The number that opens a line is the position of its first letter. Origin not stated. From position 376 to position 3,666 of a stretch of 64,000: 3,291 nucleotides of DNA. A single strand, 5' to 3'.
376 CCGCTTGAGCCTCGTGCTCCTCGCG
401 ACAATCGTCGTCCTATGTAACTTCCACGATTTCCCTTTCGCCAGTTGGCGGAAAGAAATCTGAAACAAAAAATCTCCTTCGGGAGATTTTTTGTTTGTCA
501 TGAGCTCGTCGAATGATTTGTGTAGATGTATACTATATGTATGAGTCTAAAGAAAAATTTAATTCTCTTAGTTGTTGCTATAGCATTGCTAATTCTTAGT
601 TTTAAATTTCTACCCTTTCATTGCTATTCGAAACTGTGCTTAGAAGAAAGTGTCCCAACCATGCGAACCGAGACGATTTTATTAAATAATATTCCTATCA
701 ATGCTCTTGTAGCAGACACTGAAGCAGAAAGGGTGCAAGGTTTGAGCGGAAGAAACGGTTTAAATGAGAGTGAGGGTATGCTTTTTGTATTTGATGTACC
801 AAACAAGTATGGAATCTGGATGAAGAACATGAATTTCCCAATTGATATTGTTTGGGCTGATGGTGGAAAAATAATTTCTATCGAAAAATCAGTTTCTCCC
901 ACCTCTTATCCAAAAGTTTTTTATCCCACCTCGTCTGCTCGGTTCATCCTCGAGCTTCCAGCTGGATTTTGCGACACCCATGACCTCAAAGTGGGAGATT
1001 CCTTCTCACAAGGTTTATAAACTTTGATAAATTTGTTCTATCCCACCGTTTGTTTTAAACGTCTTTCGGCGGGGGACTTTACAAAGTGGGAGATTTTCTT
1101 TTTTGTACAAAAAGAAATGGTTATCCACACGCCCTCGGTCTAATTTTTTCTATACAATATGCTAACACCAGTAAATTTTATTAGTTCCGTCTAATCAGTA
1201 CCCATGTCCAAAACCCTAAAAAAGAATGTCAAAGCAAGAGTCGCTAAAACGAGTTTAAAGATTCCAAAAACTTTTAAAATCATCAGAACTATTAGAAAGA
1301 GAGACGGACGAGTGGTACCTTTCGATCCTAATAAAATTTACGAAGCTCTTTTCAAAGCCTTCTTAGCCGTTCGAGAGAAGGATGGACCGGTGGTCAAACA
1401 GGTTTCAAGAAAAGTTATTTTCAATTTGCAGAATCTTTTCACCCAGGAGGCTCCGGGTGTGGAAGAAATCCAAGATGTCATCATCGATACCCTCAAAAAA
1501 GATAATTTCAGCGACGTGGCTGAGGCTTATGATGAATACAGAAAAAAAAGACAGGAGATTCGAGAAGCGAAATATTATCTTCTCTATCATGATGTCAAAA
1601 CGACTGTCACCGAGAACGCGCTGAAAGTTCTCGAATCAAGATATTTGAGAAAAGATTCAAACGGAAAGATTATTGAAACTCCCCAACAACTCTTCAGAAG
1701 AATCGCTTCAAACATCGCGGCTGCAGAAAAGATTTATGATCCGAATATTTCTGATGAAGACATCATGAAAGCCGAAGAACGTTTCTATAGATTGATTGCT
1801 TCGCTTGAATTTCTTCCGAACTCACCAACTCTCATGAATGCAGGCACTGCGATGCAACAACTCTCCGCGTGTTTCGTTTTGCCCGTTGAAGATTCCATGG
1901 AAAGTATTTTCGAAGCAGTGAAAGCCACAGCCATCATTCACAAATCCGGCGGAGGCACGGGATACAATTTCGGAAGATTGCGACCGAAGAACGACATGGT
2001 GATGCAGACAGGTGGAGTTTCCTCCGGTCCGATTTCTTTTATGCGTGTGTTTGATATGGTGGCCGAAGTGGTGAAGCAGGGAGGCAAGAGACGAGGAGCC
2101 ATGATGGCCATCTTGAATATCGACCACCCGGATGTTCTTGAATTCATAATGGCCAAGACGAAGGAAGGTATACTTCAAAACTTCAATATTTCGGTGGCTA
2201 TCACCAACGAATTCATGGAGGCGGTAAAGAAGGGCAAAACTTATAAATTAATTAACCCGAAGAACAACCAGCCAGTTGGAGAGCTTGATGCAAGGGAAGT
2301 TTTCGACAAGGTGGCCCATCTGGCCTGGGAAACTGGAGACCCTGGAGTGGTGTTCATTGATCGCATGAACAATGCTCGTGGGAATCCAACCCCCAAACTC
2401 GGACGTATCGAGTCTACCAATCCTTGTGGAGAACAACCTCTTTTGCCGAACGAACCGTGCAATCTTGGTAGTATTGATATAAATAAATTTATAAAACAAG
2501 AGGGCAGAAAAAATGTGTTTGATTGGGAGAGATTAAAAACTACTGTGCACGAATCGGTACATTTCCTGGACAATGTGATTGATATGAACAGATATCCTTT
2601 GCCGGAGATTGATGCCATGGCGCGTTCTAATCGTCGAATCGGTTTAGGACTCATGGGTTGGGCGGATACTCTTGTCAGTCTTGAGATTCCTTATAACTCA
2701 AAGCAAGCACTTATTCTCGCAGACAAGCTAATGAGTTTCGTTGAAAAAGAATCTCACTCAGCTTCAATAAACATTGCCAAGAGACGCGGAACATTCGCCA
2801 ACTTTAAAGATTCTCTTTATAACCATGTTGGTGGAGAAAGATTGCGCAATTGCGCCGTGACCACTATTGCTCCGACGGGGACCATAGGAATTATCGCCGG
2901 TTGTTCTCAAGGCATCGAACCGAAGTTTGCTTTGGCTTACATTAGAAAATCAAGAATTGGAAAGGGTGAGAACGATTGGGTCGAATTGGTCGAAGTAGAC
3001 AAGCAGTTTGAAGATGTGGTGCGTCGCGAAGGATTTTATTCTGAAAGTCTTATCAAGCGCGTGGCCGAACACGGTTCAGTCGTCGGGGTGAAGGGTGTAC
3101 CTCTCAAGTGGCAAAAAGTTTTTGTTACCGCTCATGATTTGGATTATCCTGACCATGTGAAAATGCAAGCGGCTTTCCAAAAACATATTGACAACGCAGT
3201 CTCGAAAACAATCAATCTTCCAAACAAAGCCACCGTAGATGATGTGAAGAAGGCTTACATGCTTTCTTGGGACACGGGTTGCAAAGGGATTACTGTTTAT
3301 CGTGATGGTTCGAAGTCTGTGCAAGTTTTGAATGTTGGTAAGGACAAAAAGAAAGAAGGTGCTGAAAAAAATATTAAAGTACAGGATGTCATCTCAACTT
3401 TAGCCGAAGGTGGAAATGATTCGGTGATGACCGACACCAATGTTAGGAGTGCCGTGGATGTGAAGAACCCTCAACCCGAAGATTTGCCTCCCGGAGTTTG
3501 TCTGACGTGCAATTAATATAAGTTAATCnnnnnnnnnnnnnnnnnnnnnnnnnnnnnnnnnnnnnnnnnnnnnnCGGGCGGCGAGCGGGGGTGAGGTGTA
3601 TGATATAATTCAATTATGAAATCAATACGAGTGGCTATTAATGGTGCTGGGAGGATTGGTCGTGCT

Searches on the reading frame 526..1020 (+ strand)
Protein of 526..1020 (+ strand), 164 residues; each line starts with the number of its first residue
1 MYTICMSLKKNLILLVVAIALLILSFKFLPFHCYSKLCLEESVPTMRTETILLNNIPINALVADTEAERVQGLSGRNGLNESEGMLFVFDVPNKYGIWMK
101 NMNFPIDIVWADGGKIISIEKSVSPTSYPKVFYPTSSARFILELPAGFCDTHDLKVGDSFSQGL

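Call 74: search_protein_families(library=pfam, proteins=[window:526-1020:+], max_evalue=0.001)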
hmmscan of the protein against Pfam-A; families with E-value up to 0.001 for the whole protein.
window:526-1020:+ (164 aa): 1 family
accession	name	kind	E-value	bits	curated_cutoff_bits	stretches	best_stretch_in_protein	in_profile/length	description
PF02643.20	DUF192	-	4.5e-28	97.7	27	1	59-160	2-94/96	Uncharacterized ACR, COG1430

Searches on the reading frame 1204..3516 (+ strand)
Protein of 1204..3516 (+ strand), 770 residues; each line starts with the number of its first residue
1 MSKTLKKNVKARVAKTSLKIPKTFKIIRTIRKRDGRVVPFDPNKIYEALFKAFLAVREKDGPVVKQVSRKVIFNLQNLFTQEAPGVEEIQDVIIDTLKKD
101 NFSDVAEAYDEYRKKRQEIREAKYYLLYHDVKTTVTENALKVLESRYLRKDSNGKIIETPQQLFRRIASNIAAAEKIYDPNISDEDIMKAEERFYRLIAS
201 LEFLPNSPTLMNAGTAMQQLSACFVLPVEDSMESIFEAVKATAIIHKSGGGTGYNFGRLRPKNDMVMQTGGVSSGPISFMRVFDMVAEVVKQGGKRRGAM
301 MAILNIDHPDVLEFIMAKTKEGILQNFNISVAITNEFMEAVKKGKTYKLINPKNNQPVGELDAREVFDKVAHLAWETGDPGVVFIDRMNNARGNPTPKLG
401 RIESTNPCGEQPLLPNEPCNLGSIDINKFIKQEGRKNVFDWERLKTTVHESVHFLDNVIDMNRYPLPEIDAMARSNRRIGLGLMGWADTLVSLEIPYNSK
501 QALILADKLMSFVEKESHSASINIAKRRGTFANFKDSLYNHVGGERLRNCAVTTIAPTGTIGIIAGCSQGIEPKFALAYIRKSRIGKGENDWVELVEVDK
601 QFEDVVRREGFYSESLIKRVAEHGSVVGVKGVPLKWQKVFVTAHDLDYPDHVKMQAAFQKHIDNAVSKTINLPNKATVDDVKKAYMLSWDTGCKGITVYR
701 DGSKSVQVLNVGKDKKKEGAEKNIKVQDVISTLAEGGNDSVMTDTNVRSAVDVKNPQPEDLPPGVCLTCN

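Call 74: search_protein_families(library=pfam, proteins=[window:1204-3516:+], max_evalue=0.001)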
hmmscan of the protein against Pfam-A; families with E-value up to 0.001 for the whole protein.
window:1204-3516:+ (770 aa): 3 families
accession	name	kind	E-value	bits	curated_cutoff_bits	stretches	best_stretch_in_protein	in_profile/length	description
PF02867.20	Ribonuc_red_lgC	-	3.1e-136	455.5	23.9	1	221-699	1-523/523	Ribonucleotide reductase, barrel domain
PF00317.26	Ribonuc_red_lgN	-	5.3e-27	94.1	28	1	136-217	4-76/77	Ribonucleotide reductase, all-alpha domain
PF03477.21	ATP-cone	-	1.1e-18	68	25.8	1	29-118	2-88/88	ATP cone domain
